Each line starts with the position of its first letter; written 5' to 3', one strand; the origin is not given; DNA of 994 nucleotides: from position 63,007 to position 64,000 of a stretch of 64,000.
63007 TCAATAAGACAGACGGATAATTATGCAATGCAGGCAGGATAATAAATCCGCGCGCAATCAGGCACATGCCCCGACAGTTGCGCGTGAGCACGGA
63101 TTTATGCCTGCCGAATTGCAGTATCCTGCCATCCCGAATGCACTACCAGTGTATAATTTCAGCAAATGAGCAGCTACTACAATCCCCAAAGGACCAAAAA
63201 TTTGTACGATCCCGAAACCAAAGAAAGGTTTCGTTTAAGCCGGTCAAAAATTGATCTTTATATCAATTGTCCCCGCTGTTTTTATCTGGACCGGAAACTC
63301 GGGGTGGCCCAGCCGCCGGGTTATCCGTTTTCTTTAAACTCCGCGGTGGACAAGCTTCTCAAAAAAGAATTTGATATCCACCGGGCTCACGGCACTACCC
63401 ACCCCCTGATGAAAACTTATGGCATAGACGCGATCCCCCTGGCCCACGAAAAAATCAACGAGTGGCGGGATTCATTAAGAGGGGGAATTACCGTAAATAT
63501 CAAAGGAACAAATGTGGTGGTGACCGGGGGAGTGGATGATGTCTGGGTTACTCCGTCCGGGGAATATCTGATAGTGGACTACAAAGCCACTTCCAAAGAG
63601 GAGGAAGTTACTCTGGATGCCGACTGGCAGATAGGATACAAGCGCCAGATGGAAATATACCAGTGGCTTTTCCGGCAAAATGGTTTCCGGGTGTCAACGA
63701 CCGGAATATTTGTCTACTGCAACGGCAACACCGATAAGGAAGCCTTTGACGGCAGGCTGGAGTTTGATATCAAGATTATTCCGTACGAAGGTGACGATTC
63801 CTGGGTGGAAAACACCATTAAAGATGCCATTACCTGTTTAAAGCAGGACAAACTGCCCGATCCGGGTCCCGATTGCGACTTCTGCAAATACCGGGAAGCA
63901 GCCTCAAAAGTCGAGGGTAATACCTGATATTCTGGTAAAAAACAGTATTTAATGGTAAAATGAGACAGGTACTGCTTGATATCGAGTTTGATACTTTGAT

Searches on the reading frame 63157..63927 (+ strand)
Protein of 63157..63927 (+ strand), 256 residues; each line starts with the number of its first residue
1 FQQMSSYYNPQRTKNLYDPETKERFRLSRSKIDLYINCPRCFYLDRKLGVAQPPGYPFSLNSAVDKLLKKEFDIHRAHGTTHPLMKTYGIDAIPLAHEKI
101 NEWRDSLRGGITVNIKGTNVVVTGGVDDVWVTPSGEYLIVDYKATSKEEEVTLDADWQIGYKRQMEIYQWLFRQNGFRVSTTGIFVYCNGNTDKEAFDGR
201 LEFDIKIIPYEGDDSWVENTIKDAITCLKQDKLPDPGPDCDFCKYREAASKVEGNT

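Call 29: search_protein_families(library=pfam, proteins=[window:63157-63927:+], max_evalue=0.001)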
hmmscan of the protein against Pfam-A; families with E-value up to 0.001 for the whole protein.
window:63157-63927:+ (256 aa): 1 family
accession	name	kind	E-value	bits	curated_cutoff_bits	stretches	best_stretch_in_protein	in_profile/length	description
PF12705.13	PDDEXK_1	-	5.8e-14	53.1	22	1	93-247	93-244/247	PD-(D/E)XK nuclease superfamily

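Call 64: search_protein_families(library=padloc, proteins=[window:63157-63927:+], max_evalue=0.001)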
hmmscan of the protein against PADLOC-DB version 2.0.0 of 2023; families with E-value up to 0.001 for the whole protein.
window:63157-63927:+ (256 aa): 5 families
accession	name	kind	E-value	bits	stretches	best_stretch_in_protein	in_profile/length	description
PDLC00943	Cas4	-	1.4e-10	39.4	1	124-247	69-176/180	CRISPR-associated protein Cas4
PDLC01447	Cas4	-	3.8e-10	38.5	1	26-247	4-155/161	"CAS-I,CAS-II,CAS-III,CAS-IV,CAS-V,CAS-VI; acquisition_associated"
PDLC01250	Cas4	-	9.3e-10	37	1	30-247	4-165/168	"CAS-I,CAS-II,CAS-III,CAS-IV,CAS-V,CAS-VI; acquisition_associated"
PDLC00944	Cas4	-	1.3e-08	33.2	1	117-247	62-174/177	Cas4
PDLC02087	Cas4b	-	0.00017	19.8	0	102-192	49-138/189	-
